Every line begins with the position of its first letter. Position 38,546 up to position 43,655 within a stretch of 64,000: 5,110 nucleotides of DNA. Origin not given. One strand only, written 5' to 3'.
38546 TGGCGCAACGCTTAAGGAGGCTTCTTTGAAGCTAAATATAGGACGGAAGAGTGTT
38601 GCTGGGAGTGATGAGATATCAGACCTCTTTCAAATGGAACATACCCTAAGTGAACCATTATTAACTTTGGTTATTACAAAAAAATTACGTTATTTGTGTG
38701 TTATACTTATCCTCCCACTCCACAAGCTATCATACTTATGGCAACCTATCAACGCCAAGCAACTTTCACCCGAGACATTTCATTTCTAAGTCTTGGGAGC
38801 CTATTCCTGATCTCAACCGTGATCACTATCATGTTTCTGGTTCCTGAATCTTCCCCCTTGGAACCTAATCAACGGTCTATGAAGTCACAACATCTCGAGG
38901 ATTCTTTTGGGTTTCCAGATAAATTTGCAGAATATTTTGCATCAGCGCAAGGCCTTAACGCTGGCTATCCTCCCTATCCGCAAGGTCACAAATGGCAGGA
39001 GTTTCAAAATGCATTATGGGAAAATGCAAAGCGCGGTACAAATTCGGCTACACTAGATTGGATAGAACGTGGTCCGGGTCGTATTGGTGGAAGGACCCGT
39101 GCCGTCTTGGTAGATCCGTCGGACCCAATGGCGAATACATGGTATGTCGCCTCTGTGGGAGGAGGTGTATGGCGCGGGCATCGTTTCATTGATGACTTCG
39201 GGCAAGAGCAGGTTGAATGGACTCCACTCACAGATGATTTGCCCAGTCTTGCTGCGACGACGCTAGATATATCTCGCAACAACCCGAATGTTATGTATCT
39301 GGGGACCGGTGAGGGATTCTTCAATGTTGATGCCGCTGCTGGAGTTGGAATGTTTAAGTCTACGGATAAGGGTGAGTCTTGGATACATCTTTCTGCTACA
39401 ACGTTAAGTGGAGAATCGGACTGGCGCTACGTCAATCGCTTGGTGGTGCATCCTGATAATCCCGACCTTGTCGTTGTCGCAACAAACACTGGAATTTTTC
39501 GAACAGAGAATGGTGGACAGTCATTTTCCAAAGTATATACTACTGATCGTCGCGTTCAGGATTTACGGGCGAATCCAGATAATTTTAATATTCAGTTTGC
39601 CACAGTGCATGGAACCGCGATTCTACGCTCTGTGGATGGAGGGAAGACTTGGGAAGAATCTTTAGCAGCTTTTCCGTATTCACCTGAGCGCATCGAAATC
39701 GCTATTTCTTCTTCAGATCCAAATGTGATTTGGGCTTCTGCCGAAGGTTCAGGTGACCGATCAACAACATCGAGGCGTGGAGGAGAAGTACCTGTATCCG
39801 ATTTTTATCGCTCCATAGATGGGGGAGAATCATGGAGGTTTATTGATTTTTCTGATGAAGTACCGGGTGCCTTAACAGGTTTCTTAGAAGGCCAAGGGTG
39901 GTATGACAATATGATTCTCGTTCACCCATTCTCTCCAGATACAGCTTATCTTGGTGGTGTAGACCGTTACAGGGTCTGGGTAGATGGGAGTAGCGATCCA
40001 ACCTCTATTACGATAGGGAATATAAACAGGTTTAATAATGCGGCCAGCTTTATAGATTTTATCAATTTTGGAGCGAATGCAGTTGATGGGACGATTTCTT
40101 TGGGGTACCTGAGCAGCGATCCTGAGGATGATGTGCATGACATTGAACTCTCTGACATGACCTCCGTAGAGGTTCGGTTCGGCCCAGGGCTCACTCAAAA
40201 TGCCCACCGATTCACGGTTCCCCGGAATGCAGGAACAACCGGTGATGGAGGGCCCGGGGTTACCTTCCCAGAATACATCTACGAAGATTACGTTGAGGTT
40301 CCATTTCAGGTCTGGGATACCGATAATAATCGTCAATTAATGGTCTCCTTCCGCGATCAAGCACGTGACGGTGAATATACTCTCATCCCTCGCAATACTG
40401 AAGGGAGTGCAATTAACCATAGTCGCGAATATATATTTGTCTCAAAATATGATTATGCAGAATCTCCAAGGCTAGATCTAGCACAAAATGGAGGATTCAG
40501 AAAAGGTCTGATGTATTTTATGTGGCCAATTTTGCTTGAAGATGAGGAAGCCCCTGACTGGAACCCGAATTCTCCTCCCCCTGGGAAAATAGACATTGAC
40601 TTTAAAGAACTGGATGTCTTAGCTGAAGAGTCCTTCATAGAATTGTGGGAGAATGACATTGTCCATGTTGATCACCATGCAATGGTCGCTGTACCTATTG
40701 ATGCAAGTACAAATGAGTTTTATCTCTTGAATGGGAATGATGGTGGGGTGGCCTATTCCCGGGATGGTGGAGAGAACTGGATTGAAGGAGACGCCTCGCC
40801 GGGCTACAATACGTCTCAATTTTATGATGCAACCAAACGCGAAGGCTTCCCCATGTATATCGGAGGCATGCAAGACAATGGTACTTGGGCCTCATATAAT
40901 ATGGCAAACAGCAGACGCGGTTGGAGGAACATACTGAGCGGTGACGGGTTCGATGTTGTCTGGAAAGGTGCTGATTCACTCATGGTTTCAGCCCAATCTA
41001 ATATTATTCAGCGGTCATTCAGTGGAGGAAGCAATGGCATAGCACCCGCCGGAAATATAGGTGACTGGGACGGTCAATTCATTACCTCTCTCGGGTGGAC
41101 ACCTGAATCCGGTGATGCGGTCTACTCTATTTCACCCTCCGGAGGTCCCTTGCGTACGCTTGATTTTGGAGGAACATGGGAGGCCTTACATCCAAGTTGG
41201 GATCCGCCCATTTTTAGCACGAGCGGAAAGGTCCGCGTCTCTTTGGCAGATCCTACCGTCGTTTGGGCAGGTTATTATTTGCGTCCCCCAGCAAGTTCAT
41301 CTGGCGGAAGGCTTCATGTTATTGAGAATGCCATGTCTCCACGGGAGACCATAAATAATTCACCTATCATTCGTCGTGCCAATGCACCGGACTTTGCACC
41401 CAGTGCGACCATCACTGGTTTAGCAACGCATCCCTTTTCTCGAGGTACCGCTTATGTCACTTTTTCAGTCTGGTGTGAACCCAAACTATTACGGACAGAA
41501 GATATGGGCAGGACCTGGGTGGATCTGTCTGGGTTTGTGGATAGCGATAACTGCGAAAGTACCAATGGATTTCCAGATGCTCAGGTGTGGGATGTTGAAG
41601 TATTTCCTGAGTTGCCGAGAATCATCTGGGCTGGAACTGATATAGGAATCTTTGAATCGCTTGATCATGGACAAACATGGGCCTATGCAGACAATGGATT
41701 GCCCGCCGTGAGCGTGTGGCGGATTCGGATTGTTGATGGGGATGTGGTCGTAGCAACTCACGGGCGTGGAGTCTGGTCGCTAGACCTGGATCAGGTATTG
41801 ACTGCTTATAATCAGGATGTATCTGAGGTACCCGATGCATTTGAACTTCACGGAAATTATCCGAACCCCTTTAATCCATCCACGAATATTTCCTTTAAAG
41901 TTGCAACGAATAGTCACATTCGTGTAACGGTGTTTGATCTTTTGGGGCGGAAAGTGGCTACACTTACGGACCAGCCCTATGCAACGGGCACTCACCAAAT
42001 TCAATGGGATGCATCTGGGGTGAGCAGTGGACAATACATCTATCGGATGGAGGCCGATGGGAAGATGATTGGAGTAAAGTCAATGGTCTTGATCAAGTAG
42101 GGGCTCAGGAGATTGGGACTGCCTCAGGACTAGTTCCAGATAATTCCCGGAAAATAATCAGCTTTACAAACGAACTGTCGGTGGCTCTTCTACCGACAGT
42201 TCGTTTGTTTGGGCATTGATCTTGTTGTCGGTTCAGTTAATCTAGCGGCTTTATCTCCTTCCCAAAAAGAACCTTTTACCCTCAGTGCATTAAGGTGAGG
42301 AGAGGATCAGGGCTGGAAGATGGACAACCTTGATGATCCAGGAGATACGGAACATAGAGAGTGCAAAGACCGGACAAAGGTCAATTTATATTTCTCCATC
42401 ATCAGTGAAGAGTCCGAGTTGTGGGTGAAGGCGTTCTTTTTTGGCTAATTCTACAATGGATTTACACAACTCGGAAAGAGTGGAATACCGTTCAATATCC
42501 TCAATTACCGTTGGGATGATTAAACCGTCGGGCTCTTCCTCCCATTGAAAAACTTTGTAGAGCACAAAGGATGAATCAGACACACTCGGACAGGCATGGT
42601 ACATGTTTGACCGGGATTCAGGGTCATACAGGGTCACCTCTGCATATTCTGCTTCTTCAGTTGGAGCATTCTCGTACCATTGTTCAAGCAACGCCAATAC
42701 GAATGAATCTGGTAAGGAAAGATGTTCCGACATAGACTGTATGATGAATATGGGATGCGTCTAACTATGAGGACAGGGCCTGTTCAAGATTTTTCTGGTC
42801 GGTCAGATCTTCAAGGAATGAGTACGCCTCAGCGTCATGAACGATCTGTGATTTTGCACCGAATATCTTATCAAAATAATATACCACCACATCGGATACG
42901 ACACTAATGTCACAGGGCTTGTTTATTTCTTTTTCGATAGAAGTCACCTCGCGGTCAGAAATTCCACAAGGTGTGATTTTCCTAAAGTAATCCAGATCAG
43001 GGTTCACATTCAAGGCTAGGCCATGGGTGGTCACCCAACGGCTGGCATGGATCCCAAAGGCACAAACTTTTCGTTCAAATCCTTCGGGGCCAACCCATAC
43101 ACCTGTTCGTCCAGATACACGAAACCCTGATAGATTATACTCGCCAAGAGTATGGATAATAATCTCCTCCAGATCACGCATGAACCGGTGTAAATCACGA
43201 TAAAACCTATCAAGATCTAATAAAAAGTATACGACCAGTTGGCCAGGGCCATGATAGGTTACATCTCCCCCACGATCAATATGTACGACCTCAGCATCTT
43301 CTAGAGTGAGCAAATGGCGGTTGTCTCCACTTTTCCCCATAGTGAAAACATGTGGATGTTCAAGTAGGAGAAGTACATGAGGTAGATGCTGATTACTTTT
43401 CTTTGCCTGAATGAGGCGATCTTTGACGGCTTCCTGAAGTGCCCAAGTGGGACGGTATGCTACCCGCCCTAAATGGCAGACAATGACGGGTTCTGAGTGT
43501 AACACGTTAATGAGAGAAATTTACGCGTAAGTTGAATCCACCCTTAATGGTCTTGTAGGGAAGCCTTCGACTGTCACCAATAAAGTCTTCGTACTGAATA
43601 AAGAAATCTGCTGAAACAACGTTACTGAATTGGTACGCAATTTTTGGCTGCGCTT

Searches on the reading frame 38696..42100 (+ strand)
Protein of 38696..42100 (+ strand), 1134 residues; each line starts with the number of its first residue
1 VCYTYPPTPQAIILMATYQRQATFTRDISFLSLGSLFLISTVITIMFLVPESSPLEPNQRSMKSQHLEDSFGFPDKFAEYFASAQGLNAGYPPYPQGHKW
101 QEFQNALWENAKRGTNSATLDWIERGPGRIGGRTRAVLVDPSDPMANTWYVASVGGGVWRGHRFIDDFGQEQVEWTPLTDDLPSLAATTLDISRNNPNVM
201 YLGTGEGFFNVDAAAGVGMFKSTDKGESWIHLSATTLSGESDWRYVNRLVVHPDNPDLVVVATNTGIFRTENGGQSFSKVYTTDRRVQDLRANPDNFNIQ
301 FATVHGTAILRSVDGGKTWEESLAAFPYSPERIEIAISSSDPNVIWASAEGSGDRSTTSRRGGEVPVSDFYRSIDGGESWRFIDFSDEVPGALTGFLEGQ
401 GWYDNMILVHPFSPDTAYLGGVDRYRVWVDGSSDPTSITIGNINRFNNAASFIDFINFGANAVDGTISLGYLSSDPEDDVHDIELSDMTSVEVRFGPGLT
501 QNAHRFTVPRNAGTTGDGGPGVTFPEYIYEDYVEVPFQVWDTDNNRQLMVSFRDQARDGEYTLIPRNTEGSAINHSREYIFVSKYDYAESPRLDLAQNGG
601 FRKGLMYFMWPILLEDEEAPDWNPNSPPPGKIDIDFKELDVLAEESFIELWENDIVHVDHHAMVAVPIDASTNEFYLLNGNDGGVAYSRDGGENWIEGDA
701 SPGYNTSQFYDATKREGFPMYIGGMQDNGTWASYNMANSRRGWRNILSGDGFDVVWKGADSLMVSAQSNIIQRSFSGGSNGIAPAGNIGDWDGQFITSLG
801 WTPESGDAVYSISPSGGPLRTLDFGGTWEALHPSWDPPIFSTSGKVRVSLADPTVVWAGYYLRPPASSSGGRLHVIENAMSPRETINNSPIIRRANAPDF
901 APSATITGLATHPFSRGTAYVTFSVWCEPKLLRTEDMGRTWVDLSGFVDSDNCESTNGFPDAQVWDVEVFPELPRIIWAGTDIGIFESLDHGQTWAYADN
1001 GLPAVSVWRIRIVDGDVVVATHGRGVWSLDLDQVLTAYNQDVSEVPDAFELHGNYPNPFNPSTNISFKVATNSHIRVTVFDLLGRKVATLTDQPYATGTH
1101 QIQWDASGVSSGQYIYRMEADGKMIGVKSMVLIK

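Call 70: search_protein_families(library=pfam, proteins=[window:38696-42100:+], max_evalue=0.0001)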
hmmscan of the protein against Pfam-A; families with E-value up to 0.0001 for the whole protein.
window:38696-42100:+ (1134 aa): 3 families
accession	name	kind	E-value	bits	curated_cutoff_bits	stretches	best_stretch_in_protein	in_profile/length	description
PF02012.26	BNR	-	1.8e-11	42.7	27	0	311-320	2-11/12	BNR/Asp-box repeat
PF15902.12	Sortilin-Vps10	-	3.1e-11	43.1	33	1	267-383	3-112/446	Sortilin, neurotensin receptor 3,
PF18962.6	Por_Secre_tail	-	1.8e-09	38.2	27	1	1055-1125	2-69/75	Secretion system C-terminal sorting domain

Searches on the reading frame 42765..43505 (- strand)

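Call 70: search_protein_families(library=pfam, proteins=[window:42765-43505:-], max_evalue=0.0001)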
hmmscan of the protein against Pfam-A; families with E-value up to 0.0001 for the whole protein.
window:42765-43505:- (246 aa): 1 family
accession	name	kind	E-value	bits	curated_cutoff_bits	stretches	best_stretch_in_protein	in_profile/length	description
PF21948.1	LplA-B_cat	-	5.5e-43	147.7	27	1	26-211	7-199/200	Lipoyl protein ligase A/B catalytic domain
